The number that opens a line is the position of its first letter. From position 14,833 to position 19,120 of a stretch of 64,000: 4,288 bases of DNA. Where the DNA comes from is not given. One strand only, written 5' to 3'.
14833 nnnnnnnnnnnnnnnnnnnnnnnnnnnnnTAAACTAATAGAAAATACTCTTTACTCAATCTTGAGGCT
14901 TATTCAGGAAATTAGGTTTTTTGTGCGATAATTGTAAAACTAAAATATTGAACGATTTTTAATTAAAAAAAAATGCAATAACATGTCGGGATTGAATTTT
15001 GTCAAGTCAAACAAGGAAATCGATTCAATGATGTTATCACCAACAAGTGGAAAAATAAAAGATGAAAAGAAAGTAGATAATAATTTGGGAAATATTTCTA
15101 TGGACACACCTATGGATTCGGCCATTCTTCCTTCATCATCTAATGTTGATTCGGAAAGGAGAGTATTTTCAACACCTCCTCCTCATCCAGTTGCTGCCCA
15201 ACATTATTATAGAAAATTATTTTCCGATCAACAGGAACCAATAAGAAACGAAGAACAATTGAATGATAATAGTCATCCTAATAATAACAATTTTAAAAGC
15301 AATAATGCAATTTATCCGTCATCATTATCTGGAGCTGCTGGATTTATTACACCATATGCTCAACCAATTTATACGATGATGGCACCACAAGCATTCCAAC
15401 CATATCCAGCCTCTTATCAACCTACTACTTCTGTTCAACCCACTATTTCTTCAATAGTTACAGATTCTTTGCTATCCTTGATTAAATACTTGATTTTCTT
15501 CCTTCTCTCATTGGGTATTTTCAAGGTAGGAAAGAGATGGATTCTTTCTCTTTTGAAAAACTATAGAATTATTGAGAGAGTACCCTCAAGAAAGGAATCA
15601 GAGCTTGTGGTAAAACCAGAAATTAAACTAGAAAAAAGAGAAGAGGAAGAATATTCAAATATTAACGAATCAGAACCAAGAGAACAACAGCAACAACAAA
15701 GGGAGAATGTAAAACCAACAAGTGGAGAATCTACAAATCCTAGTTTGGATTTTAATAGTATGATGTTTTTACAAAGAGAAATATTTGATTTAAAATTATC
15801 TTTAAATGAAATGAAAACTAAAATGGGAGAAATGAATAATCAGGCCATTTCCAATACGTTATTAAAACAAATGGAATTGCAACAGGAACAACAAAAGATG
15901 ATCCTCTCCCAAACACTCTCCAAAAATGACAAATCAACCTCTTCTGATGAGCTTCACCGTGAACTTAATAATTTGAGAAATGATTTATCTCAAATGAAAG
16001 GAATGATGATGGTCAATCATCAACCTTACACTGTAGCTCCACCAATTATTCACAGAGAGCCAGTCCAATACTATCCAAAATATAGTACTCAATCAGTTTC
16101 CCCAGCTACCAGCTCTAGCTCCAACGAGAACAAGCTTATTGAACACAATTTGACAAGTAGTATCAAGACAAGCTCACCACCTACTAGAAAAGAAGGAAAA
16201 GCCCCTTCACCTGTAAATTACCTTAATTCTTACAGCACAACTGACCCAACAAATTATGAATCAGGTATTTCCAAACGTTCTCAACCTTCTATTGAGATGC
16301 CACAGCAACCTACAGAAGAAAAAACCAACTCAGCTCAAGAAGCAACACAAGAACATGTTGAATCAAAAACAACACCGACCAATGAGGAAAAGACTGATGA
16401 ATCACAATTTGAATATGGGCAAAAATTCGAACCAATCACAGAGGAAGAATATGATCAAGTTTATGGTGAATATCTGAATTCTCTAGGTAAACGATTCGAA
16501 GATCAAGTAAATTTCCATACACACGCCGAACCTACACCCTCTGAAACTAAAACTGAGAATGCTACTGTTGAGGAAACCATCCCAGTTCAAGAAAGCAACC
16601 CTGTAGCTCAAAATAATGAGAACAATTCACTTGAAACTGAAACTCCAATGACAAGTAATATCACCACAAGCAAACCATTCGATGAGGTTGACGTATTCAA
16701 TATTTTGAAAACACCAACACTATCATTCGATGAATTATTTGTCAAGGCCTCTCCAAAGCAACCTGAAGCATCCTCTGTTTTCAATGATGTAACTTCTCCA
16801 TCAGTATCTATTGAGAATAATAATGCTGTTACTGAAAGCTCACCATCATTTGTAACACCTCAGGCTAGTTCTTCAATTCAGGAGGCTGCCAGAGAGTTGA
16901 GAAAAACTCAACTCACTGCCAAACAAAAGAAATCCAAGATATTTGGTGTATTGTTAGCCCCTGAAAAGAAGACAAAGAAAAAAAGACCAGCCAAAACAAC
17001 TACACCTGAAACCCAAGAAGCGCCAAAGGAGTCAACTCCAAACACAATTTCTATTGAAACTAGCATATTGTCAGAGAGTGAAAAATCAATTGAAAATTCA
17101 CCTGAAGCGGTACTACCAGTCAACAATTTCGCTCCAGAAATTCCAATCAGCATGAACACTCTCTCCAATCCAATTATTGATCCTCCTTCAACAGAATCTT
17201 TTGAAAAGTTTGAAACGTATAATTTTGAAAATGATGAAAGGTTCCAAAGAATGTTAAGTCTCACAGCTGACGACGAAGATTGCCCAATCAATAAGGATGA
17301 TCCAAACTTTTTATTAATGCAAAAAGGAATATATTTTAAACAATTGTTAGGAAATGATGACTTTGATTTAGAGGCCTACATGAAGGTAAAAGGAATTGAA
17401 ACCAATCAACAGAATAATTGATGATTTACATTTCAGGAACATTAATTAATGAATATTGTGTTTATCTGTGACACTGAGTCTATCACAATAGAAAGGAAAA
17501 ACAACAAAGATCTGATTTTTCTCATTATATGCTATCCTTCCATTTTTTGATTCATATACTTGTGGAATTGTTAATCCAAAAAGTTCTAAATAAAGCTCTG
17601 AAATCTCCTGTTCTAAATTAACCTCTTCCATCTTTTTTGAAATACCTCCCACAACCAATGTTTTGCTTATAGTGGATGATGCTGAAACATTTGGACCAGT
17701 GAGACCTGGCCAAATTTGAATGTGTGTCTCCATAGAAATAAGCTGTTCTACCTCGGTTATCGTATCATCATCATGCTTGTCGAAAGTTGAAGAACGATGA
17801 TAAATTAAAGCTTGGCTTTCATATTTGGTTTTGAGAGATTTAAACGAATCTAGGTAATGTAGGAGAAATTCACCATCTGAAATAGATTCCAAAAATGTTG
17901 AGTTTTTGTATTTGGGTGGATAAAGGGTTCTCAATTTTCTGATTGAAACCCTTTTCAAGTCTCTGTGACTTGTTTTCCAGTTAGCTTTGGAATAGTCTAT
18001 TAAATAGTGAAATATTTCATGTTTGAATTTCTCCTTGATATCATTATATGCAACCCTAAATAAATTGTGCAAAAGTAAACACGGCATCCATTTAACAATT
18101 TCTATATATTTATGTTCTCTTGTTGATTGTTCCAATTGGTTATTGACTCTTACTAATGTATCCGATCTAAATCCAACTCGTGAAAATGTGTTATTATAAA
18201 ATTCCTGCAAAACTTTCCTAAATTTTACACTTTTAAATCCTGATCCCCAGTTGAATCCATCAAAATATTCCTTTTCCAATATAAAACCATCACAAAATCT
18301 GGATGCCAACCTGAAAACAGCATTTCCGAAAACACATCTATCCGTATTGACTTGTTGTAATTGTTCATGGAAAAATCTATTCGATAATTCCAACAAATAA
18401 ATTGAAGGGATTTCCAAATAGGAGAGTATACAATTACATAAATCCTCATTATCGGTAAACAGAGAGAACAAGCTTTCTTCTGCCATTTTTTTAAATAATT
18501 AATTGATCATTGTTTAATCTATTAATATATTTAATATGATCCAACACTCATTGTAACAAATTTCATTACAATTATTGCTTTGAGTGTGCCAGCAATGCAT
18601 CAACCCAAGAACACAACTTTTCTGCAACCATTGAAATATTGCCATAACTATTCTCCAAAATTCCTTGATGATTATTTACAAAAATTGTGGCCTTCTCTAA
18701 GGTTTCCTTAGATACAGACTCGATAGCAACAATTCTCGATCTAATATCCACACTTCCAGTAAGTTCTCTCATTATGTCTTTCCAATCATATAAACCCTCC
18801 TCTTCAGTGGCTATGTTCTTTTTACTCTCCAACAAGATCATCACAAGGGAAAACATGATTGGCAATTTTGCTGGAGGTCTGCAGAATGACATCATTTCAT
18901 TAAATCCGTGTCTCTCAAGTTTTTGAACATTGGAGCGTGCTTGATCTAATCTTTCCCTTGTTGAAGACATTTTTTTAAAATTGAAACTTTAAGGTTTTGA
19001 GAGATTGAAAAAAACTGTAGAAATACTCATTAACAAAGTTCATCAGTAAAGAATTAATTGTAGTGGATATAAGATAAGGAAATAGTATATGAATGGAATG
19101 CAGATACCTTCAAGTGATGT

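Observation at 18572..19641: Tandem pair of free-standing dynein MTBD-like microproteins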

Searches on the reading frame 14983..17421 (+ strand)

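Call 3: search_protein_families(library=pfam, proteins=[window:14983-17421:+], max_evalue=1)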
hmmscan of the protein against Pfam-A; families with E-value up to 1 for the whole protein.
window:14983-17421:+ (812 aa): 2 families
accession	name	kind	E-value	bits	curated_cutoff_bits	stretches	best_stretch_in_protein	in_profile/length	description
PF16099.11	RMI1_C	-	0.0063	16.8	27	1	308-362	78-132/143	Recq-mediated genome instability protein 1, C-terminal OB-fold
PF09588.16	YqaJ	-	0.014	16.1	22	1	455-499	32-76/150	YqaJ-like viral recombinase domain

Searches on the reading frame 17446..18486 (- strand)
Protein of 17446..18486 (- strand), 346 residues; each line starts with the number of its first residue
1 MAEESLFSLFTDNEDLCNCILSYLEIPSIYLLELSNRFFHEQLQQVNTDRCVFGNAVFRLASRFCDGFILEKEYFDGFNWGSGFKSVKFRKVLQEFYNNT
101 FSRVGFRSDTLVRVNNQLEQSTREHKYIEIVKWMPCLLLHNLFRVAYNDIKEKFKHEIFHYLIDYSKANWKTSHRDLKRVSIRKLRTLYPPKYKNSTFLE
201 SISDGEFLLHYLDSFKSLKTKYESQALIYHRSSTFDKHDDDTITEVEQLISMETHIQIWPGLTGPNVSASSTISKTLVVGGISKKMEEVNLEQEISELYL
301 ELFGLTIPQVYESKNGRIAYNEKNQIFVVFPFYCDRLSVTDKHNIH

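Call 3: search_protein_families(library=pfam, proteins=[window:17446-18486:-], max_evalue=1)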
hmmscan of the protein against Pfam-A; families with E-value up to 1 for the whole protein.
window:17446-18486:- (346 aa): 1 family
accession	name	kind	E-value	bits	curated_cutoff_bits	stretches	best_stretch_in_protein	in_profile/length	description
PF24316.1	Tli3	-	0.12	13.1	27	1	124-164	13-50/129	T6SS Tli3 immunity protein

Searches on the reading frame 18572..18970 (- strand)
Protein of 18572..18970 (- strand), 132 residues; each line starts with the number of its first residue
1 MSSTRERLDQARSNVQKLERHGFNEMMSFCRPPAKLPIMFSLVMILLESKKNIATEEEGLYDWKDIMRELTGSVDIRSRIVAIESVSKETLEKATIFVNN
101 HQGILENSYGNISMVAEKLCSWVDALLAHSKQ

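Call 3: search_protein_families(library=pfam, proteins=[window:18572-18970:-], max_evalue=1)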
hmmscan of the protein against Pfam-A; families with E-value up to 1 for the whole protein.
window:18572-18970:- (132 aa): 1 family
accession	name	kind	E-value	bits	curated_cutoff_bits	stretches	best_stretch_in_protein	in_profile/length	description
PF19260.4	DUF5903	-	0.11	12.9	25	1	45-123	55-128/129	Family of unknown function (DUF5903)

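Call 7: search_solved_structures(query=window:18572-18970:-, max_evalue=10, show_alignments=3)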
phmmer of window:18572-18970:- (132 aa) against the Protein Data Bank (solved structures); distinct sequences matched with E-value up to 10: 14.
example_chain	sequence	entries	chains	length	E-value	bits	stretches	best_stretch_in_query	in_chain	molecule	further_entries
9e5c_6d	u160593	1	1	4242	0.0045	20.3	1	5-131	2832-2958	Dynein heavy chain, putative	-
9y6s_6z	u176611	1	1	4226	0.0068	19.8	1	5-131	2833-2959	Dynein heavy chain, putative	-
8j07_k9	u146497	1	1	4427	0.0073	19.7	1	7-127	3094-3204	Dynein axonemal heavy chain 2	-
7k5b_C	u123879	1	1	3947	0.035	17.5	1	6-124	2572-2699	gamma heavy chain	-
7k58_C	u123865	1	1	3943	0.035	17.4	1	6-124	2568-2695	gamma heavy chain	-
9fqr_D0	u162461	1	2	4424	0.051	16.9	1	7-127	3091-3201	Dynein axonemal heavy chain 2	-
6zyw_A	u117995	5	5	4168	0.058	16.8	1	6-123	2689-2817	Dynein-1-alpha heavy chain, flagellar inner arm I1 complex protein, putative | Dynein gamma heavy chain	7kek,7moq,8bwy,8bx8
9fqr_Xz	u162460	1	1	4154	0.074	16.4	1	7-130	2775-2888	Dynein axonemal heavy chain 6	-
8j07_g5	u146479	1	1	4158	0.33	14.3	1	7-130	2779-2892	Dynein axonemal heavy chain 6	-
3at0_A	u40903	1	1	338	0.6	13.5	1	73-117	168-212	Clumping factor B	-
3au0_A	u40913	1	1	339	0.6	13.5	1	73-117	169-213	Clumping factor B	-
3asw_A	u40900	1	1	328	0.61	13.5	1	73-117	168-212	Clumping factor B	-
4f1z_A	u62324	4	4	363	0.72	13.2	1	73-117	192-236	Clumping factor B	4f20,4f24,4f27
9d2f_T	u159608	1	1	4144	1.1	12.6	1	8-130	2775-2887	Dynein, axonemal, heavy chain 6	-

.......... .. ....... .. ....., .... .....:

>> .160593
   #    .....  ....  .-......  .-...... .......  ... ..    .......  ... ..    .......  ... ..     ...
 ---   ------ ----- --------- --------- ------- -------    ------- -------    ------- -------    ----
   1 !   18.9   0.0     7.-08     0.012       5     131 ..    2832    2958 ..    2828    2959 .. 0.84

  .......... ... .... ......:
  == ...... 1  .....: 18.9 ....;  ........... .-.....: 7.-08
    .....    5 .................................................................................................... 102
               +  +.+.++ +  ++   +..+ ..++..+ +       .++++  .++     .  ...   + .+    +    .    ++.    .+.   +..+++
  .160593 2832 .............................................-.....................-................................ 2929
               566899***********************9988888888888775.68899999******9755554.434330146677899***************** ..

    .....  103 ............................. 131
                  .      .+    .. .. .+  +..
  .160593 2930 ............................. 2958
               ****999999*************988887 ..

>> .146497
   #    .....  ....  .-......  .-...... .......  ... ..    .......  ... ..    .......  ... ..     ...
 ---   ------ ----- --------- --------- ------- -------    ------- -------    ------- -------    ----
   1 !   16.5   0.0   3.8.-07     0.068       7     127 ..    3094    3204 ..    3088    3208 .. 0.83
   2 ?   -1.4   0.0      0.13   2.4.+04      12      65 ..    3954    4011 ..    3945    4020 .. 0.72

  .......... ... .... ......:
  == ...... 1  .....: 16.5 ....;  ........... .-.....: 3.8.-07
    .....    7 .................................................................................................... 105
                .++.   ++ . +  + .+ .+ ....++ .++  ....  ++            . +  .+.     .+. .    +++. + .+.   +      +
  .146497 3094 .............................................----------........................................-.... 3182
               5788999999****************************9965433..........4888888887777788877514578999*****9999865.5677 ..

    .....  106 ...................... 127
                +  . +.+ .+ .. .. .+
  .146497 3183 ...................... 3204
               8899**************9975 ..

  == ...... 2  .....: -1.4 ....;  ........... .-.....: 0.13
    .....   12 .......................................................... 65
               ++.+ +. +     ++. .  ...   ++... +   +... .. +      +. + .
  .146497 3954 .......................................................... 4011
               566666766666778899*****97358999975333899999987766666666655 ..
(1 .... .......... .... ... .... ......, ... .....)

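Call 25: find_encoding_contigs(protein=window:18572-18970:-, flank=5000, max_places=6)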
Protein window:18572-18970:- (132 aa): no gene with exactly this product is on record in the collection.
